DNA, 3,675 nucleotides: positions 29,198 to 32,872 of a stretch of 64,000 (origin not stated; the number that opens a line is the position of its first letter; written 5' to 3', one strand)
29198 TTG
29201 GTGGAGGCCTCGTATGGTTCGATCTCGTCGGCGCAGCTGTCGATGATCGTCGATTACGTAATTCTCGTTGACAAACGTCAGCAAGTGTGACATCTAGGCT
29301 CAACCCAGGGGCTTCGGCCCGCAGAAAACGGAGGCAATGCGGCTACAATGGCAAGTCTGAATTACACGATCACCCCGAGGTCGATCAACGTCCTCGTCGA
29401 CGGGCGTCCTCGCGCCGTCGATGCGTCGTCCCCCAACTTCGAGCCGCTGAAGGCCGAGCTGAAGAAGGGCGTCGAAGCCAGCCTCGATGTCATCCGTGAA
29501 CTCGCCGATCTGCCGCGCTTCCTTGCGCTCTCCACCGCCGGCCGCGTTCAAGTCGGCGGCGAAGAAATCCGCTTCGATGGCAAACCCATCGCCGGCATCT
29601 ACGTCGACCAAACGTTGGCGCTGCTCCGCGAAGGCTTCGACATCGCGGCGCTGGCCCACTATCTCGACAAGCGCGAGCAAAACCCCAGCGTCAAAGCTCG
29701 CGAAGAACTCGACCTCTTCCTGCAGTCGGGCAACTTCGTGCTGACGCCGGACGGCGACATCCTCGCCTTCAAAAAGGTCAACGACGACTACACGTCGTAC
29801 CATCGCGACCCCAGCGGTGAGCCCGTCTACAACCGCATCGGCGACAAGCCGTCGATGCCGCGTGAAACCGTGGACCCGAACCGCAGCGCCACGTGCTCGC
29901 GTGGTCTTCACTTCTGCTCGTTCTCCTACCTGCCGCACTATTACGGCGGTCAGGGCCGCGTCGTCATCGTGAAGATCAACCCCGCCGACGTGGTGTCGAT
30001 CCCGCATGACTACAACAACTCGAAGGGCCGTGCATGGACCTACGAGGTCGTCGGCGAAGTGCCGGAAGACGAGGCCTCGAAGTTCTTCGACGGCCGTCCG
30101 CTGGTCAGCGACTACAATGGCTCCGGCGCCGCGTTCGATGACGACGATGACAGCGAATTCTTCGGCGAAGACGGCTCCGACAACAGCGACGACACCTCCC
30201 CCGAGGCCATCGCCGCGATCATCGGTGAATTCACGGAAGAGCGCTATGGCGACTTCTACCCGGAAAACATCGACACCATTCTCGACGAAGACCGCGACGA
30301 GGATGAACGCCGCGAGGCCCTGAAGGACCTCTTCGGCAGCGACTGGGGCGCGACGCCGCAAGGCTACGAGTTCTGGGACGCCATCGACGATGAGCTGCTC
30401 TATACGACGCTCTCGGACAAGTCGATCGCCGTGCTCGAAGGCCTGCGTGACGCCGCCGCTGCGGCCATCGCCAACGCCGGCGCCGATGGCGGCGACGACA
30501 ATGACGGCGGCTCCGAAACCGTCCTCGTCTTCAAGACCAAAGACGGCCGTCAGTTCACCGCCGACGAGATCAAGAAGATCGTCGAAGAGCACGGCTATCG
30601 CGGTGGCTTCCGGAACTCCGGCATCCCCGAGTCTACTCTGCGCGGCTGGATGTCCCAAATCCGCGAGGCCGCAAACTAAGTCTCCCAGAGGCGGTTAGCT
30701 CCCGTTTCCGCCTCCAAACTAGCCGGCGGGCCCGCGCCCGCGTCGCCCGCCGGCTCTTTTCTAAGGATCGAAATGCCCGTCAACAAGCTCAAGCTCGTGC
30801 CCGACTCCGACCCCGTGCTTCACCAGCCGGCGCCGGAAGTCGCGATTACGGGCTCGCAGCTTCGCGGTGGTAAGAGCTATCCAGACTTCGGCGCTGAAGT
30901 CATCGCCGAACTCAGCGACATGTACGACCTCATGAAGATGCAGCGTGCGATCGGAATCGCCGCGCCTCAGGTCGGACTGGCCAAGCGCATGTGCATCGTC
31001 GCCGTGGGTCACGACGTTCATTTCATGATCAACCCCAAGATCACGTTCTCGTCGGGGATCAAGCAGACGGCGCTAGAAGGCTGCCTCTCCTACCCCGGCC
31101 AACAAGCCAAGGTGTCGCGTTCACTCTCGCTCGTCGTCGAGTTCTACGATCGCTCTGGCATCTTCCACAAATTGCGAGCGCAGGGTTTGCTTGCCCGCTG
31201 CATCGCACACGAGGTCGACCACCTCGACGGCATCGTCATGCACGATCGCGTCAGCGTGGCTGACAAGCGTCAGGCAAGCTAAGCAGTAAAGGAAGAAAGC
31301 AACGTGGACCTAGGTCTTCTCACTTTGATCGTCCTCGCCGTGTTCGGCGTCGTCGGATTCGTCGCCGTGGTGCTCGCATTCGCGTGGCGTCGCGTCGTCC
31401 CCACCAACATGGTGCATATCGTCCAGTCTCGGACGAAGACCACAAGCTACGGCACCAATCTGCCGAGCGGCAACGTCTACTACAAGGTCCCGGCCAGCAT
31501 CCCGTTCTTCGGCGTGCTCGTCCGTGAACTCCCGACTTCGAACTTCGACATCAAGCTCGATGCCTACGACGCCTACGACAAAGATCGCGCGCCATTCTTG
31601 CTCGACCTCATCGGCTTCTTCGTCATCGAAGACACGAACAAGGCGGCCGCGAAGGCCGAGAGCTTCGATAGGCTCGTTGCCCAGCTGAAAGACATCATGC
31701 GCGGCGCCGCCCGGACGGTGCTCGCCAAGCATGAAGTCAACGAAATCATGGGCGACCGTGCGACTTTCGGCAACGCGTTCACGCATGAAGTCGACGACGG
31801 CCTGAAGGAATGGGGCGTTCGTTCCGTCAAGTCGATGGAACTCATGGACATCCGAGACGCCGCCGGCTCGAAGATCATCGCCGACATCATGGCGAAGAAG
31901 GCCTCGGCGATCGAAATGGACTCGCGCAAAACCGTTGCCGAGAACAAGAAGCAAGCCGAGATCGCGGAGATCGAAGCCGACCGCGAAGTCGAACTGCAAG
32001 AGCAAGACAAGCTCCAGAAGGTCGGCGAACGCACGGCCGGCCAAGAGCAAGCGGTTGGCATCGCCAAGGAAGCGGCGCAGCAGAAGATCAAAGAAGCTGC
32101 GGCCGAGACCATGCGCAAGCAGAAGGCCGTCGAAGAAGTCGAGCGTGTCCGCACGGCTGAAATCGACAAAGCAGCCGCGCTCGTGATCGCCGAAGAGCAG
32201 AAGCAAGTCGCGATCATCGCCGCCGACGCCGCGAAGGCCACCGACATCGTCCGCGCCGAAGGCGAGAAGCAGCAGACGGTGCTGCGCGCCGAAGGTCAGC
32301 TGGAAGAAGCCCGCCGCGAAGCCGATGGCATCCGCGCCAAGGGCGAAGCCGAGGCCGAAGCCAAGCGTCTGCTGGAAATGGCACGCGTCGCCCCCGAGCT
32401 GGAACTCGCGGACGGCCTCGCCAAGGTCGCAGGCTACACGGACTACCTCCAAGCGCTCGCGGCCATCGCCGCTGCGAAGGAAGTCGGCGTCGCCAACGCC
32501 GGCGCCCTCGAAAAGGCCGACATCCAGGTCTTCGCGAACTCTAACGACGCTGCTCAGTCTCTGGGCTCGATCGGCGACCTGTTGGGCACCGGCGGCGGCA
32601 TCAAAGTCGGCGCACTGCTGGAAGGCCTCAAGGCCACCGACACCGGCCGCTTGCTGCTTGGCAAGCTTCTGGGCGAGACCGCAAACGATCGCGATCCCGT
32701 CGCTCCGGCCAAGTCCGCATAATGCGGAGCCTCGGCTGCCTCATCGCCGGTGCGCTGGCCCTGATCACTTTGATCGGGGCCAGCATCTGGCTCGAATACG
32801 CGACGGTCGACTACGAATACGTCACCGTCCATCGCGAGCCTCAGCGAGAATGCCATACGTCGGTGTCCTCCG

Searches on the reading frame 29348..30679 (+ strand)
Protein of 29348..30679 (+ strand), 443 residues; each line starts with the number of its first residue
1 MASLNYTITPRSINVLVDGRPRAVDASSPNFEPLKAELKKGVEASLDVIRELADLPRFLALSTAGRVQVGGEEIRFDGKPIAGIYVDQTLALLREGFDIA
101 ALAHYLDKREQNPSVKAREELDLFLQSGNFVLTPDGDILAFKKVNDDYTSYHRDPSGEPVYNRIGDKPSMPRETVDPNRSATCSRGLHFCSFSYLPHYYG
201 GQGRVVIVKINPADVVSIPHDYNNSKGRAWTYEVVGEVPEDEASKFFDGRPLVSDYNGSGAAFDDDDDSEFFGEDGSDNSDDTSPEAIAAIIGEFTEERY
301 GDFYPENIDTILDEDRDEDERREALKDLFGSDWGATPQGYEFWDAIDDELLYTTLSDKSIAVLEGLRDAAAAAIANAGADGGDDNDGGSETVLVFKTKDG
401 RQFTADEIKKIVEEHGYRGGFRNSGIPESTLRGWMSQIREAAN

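Call 13: search_protein_families(library=phrogs, proteins=[window:29348-30679:+], max_evalue=0.00001)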
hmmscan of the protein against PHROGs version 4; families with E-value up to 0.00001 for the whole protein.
window:29348-30679:+ (443 aa): 5 families
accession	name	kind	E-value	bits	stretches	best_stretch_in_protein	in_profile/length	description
phrog_11221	-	lysis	4.5e-61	208.6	1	6-249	9-248/543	RIIB lysis inhibitor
phrog_609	-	lysis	1.5e-53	183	1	3-242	816-1048/1055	RIIB lysis inhibitor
phrog_3803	-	lysis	4.4e-33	116.2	1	6-237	281-511/530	RIIB lysis inhibitor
phrog_36818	-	lysis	2.5e-28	99.8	1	96-238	4-145/163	RIIB lysis inhibitor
phrog_2886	-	lysis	1.9e-27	97.4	1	119-257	214-351/552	RIIB lysis inhibitor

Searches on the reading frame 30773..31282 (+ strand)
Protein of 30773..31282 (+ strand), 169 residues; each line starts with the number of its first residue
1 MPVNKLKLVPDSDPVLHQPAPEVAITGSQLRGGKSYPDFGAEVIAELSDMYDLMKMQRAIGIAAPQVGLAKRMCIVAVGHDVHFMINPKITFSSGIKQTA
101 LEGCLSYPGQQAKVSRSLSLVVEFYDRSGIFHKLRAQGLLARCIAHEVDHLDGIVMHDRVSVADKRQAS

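Call 50: search_protein_families(library=pfam, proteins=[window:30773-31282:+], max_evalue=0.01)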
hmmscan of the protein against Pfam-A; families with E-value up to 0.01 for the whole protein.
window:30773-31282:+ (169 aa): 2 families
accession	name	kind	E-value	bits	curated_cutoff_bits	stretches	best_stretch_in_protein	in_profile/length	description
PF01327.26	Pep_deformylase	-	3.9e-37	127.7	22.8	1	7-163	3-153/156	Polypeptide deformylase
PF06508.19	QueC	-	0.0036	17.3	22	1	25-91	117-182/210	Queuosine biosynthesis protein QueC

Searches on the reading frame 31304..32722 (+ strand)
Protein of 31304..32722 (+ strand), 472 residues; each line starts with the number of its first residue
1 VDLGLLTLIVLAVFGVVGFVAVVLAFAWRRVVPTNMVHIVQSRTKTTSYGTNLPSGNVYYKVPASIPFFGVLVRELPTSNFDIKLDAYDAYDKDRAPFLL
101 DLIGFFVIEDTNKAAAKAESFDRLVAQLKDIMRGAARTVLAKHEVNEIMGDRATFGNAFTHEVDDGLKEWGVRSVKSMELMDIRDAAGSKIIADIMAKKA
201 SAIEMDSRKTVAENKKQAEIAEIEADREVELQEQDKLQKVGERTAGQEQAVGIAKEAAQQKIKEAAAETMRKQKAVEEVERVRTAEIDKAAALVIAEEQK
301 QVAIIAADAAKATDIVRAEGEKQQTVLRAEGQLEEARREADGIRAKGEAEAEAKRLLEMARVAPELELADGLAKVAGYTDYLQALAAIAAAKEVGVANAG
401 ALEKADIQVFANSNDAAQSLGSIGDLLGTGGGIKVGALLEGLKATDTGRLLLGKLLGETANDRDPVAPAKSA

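Call 13: search_protein_families(library=phrogs, proteins=[window:31304-32722:+], max_evalue=0.00001)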
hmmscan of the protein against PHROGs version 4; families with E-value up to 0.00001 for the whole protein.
window:31304-32722:+ (472 aa): 0 families

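Call 50: search_protein_families(library=pfam, proteins=[window:31304-32722:+], max_evalue=0.01)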
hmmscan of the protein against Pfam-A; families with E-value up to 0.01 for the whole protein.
window:31304-32722:+ (472 aa): 2 families
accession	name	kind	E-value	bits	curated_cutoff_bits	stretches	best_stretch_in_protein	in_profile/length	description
PF01145.31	Band_7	-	9.8e-11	42.5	23.6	1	58-215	25-175/176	SPFH domain / Band 7 family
PF06299.18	DUF1045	-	0.0076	16.7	24.3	0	253-339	8-93/159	Protein of unknown function (DUF1045)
